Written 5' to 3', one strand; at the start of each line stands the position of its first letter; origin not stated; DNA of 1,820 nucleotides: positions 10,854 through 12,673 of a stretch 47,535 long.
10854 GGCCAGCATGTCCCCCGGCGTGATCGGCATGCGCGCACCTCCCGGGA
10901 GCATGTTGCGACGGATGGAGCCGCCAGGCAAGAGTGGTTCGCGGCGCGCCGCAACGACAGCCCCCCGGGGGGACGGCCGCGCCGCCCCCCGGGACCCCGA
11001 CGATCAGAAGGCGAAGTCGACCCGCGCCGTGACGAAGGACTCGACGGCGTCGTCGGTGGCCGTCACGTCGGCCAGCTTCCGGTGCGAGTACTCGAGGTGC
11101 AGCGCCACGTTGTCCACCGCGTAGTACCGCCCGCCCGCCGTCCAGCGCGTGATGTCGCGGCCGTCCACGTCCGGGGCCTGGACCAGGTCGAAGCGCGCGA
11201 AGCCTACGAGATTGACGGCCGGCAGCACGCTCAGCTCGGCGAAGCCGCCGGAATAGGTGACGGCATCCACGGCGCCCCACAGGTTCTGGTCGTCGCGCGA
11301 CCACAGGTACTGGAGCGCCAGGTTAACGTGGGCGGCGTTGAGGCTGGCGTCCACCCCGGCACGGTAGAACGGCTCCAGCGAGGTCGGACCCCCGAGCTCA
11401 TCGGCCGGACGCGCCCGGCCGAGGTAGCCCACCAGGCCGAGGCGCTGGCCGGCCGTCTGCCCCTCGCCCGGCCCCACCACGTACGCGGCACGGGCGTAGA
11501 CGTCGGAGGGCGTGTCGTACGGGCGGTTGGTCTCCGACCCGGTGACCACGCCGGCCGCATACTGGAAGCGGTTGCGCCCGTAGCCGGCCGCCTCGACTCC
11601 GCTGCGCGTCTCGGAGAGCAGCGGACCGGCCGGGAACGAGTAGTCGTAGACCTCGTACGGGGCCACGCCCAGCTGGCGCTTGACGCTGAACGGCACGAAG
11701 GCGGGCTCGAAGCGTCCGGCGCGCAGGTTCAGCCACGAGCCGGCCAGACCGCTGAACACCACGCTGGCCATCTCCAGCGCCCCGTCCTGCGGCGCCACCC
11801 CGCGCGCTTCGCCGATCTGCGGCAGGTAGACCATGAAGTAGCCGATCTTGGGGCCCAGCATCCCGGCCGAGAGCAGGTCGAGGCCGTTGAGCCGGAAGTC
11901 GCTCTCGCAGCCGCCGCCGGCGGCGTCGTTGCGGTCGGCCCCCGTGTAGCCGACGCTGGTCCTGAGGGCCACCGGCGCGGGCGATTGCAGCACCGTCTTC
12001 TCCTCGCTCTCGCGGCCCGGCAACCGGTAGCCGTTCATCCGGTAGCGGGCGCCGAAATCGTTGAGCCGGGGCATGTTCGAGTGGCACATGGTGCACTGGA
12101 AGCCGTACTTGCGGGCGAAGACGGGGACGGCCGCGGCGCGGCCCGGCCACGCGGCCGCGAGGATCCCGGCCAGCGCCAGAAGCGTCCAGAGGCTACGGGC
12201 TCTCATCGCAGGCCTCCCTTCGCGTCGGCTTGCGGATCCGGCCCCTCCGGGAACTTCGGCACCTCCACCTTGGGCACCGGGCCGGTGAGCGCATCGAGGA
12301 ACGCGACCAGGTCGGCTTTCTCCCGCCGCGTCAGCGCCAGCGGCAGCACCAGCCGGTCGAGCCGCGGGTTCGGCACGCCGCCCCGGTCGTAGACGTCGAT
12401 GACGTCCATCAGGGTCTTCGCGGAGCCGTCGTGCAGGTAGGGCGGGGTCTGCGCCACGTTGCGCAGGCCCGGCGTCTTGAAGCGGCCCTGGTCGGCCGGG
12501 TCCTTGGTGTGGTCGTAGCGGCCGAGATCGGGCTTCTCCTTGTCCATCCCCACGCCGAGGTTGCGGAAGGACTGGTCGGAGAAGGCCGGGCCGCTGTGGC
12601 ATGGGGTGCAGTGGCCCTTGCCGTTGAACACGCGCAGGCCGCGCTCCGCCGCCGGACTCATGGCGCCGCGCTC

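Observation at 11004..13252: Heme-porin (Cyc2/Cyt572-like) translationally coupled to a periplasmic di-heme peroxidase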

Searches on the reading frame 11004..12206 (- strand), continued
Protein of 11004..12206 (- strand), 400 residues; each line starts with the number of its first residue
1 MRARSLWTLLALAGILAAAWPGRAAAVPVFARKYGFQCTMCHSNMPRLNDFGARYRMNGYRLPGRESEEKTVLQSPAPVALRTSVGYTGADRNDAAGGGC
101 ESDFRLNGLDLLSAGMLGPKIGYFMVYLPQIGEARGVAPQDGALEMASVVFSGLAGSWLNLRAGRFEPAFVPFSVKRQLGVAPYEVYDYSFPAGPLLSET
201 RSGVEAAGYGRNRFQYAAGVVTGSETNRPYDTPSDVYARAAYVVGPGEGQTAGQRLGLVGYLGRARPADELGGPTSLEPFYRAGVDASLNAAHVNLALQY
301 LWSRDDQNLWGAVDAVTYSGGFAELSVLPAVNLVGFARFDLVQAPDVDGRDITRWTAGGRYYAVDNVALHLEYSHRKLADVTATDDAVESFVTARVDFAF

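Call 61: find_encoding_contigs(protein=P0246, flank=4000, max_places=3)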
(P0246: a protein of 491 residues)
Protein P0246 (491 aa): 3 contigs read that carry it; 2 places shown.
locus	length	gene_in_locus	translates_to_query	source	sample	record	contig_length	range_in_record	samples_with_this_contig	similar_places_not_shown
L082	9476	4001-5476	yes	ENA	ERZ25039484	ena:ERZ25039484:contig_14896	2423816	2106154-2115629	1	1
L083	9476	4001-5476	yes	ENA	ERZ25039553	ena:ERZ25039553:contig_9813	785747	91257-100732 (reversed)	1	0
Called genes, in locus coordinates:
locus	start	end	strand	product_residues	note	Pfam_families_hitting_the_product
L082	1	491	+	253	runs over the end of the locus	-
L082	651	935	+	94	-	PF05015:HigB-like_toxin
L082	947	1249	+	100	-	PF13560:HTH_31 (faint), PF01381:HTH_3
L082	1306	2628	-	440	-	PF08239:SH3_3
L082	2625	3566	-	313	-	-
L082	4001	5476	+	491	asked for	-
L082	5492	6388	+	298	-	PF13442:Cytochrome_CBB3, PF00034:Cytochrom_C, PF13442:Cytochrome_CBB3 (weak)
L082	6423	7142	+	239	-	PF13715:CarbopepD_reg_2 (faint), PF13620:CarboxypepD_reg, PF14686:fn3_3 (weak)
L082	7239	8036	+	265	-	PF00116:COX2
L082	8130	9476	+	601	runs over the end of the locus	PF00115:COX1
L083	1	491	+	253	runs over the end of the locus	-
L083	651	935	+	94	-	PF05015:HigB-like_toxin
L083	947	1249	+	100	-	PF13560:HTH_31 (faint), PF01381:HTH_3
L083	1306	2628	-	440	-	PF08239:SH3_3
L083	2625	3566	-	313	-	-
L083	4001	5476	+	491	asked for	-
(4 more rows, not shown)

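Call 63: find_encoding_contigs(protein=P0147, flank=4000, max_places=2)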
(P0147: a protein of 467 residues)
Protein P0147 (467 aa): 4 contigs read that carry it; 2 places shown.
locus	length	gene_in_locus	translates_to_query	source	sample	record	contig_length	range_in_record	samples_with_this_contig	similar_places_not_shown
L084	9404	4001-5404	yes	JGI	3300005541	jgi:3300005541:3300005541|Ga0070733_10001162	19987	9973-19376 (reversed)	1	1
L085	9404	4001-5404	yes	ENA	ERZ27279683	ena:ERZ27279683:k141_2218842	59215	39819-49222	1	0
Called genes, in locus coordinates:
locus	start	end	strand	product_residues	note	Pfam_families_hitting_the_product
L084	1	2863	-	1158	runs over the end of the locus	?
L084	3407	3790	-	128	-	-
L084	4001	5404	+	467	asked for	-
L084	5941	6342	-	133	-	PF00355:Rieske, PF13806:Rieske_2, PF22543:Rieske_4 (weak)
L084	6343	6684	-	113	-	PF02943:FeThRed_B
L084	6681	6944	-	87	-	PF00462:Glutaredoxin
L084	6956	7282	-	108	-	PF00355:Rieske, PF13806:Rieske_2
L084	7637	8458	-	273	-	PF07690:MFS_1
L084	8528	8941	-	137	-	PF00083:Sugar_tr (weak), PF07690:MFS_1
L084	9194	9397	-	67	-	PF01609:DDE_Tnp_1 (weak)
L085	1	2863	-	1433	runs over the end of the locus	-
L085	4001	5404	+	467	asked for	-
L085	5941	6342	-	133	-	PF00355:Rieske, PF13806:Rieske_2, PF22543:Rieske_4 (weak)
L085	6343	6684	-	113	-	PF02943:FeThRed_B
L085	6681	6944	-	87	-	PF00462:Glutaredoxin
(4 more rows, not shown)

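Call 64: find_encoding_contigs(protein=P0154, flank=4000, max_places=2)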
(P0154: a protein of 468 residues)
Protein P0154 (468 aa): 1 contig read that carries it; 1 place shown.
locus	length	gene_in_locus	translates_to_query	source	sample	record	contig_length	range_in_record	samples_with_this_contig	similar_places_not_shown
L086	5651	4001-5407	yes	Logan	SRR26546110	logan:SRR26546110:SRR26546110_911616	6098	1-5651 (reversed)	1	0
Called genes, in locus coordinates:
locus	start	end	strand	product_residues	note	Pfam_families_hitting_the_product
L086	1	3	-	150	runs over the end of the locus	?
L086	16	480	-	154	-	PF03150:CCP_MauG (weak), PF21342:SoxA-TsdA_cyt-c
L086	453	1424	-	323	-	PF00149:Metallophos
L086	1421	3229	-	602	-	PF08439:Peptidase_M3_N, PF01432:Peptidase_M3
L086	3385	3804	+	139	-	PF01894:YjbQ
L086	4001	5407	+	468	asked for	-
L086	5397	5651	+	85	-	?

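Call 65: find_encoding_contigs(protein=P0244, flank=4000, max_places=2)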
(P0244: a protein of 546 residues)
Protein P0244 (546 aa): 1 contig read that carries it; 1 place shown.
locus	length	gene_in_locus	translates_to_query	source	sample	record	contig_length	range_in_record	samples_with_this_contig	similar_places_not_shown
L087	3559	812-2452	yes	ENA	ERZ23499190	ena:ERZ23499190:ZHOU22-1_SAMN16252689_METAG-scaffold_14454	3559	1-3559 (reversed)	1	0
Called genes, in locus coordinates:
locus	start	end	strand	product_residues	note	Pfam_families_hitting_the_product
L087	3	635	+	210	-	?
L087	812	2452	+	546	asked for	-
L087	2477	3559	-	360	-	?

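Call 80: find_encoding_contigs(protein=P0138, flank=3000, max_places=2)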
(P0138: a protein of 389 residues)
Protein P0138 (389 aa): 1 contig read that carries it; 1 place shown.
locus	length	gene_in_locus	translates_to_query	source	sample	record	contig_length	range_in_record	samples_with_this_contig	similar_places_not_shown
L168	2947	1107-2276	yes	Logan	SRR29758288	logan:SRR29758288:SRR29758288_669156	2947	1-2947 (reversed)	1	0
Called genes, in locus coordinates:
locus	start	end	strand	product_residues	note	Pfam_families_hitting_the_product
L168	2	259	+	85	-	?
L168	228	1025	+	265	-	PF01740:STAS, PF13466:STAS_2, PF13581:HATPase_c_2, PF02518:HATPase_c (weak)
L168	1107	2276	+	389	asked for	-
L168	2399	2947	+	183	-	?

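Call 81: find_encoding_contigs(protein=P0151, flank=3000, max_places=2)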
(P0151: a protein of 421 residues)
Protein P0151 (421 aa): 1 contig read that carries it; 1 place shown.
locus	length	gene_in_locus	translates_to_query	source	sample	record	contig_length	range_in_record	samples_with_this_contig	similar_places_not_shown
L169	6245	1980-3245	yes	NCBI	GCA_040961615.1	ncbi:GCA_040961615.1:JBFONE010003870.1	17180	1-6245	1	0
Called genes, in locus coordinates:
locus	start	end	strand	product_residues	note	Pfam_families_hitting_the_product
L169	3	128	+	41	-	?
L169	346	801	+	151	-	PF13473:Cupredoxin_1 (weak)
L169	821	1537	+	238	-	PF14686:fn3_3 (weak), PF13620:CarboxypepD_reg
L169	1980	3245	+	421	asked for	-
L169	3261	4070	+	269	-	PF13442:Cytochrome_CBB3, PF00034:Cytochrom_C, PF13442:Cytochrome_CBB3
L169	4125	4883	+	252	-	PF13620:CarboxypepD_reg (faint)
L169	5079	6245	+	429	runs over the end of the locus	PF01136:Peptidase_U32 (weak)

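Call 82: find_encoding_contigs(protein=P0158, flank=3000, max_places=2)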
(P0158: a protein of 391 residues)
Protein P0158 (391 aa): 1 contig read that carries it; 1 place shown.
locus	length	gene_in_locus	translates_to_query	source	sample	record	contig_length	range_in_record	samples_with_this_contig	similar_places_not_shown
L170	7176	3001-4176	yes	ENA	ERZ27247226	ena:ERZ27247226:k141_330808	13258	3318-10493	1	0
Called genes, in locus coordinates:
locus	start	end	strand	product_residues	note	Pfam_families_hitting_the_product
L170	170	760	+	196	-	PF00116:COX2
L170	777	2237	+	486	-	PF00115:COX1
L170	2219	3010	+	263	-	PF02630:SCO1-SenC (weak)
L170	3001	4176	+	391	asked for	-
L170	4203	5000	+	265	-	PF00034:Cytochrom_C (weak), PF13442:Cytochrome_CBB3, PF00034:Cytochrom_C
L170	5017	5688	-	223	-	PF01895:PhoU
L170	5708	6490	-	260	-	PF00005:ABC_tran, PF02463:SMC_N, PF13401:AAA_22 (faint), PF13304:AAA_21 (weak)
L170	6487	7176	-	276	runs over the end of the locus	PF00528:BPD_transp_1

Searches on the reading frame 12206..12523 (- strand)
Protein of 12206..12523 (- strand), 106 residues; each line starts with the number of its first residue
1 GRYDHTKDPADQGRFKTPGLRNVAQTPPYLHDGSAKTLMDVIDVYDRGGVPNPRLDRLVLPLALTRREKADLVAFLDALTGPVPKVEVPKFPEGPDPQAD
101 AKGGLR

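Call 26: search_solved_structures(query=window:12206-12523:-, max_evalue=0.01, show_alignments=5)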
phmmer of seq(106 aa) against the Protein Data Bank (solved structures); distinct sequences matched with E-value up to 0.01: 30.
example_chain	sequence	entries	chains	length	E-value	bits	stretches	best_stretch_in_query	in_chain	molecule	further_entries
6e1c_A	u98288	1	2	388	2.4e-17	66.3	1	1-91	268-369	Di-heme enzyme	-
3o5c_A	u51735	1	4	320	8.1e-10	42.1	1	4-93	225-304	Cytochrome c551 peroxidase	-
1iqc_A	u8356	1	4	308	1.9e-09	40.9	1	1-94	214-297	di-heme peroxidase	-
4aao_A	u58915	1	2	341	9e-09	38.7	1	1-96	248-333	CYTOCHROME C551 PEROXIDASE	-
4aal_A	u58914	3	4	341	9.1e-09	38.7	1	1-96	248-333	CYTOCHROME C551 PEROXIDASE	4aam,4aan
1eb7_A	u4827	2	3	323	2.4e-07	34.1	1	1-95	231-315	CYTOCHROME C551 PEROXIDASE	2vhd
6qkn_A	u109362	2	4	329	9.6e-07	32.2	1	1-80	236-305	Cytochrome-c peroxidase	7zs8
6fu3_A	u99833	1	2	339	9.8e-07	32.1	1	1-81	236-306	Protein CcpR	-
4y5r_A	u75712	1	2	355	1e-06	32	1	7-47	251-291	Methylamine utilization protein MauG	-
4o1q_A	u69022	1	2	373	1e-06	32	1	7-47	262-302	Methylamine utilization protein MauG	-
3rn1_A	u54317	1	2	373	1.1e-06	32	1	7-47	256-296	Methylamine utilization protein MauG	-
3rn0_A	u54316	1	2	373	1.1e-06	32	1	7-47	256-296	Methylamine utilization protein MauG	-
4l1q_A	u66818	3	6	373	1.1e-06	32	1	7-47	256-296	Methylamine utilization protein MauG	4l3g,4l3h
3rlm_A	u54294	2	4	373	1.1e-06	32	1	7-47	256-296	Methylamine utilization protein MauG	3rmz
3l4m_A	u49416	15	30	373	1.1e-06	32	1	7-47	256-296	Methylamine utilization protein mauG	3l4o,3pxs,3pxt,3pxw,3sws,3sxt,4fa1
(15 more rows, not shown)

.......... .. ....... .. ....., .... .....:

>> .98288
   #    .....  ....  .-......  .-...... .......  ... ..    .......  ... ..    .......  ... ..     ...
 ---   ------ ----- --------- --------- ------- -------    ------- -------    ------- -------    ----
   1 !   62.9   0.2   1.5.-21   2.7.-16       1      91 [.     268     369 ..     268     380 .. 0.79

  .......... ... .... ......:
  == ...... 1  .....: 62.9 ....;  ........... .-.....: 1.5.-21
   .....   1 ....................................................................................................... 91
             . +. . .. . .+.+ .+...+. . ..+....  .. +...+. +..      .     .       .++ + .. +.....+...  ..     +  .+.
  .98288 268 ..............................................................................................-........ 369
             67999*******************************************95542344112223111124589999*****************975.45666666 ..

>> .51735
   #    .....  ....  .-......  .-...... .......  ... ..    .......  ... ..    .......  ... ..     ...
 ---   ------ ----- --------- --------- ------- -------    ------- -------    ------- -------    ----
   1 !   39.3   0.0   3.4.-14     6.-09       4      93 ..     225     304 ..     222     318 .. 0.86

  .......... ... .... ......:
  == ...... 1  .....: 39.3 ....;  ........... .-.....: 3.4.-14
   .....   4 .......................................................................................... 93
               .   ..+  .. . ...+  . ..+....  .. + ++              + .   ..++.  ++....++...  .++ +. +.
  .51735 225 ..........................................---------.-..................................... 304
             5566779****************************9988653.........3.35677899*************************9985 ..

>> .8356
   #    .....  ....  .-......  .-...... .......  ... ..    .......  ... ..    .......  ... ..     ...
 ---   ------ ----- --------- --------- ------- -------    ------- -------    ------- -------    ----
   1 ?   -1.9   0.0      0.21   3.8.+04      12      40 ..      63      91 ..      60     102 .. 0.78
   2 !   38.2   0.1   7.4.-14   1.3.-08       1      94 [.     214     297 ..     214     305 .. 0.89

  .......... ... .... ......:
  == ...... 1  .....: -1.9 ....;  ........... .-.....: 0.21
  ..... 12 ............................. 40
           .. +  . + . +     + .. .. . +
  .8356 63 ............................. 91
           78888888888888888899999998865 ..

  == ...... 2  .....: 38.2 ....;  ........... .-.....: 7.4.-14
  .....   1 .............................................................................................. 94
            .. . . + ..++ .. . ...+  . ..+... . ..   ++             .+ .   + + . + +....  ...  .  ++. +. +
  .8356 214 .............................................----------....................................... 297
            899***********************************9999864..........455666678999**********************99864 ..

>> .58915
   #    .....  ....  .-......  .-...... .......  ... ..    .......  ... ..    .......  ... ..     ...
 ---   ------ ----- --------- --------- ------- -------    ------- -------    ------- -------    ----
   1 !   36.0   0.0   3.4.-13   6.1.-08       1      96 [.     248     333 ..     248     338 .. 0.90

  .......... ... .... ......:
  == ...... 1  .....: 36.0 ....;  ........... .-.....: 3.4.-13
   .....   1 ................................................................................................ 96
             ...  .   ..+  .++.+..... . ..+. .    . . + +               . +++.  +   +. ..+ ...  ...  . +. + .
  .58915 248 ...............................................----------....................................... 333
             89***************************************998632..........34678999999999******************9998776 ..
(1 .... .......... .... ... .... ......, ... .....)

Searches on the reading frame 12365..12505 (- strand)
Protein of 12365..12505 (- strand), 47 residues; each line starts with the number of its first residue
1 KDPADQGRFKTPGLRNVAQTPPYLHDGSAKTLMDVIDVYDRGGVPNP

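Call 58: search_solved_structures(query=window:12365-12505:-, max_evalue=1, show_alignments=5)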
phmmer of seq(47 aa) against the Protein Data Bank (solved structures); distinct sequences matched with E-value up to 1: 30.
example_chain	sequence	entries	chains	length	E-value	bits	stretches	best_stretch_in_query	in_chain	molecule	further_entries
6e1c_A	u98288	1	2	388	1.2e-12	50.1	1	2-43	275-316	Di-heme enzyme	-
3rn1_A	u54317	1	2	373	1.6e-07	34.3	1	1-40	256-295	Methylamine utilization protein MauG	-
3rn0_A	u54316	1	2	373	1.6e-07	34.3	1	1-40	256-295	Methylamine utilization protein MauG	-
4o1q_A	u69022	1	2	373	1.6e-07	34.3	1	1-40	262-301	Methylamine utilization protein MauG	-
3rlm_A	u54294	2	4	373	1.6e-07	34.3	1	1-40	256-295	Methylamine utilization protein MauG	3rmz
3l4m_A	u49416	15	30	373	1.6e-07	34.3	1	1-40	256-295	Methylamine utilization protein mauG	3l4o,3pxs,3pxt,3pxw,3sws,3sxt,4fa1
4l1q_A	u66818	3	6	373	1.6e-07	34.2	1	1-40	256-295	Methylamine utilization protein MauG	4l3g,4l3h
3sjl_A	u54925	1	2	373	1.6e-07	34.2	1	1-40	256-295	Methylamine utilization protein mauG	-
3svw_A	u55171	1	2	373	1.6e-07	34.2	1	1-40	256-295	Methylamine utilization protein MauG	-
3sle_A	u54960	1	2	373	1.6e-07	34.2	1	1-40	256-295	Methylamine utilization protein MauG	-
4y5r_A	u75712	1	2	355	2.6e-07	33.6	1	1-40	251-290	Methylamine utilization protein MauG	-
3orv_A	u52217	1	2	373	3.3e-07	33.2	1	1-33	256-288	Methylamine utilization protein mauG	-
1iqc_A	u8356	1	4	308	6.2e-06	29.3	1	3-39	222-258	di-heme peroxidase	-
9qdt_A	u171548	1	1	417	4.3e-05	26.7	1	2-36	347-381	Probable cytochrome c peroxidase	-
6qkn_A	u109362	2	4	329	0.00013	25.2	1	4-37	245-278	Cytochrome-c peroxidase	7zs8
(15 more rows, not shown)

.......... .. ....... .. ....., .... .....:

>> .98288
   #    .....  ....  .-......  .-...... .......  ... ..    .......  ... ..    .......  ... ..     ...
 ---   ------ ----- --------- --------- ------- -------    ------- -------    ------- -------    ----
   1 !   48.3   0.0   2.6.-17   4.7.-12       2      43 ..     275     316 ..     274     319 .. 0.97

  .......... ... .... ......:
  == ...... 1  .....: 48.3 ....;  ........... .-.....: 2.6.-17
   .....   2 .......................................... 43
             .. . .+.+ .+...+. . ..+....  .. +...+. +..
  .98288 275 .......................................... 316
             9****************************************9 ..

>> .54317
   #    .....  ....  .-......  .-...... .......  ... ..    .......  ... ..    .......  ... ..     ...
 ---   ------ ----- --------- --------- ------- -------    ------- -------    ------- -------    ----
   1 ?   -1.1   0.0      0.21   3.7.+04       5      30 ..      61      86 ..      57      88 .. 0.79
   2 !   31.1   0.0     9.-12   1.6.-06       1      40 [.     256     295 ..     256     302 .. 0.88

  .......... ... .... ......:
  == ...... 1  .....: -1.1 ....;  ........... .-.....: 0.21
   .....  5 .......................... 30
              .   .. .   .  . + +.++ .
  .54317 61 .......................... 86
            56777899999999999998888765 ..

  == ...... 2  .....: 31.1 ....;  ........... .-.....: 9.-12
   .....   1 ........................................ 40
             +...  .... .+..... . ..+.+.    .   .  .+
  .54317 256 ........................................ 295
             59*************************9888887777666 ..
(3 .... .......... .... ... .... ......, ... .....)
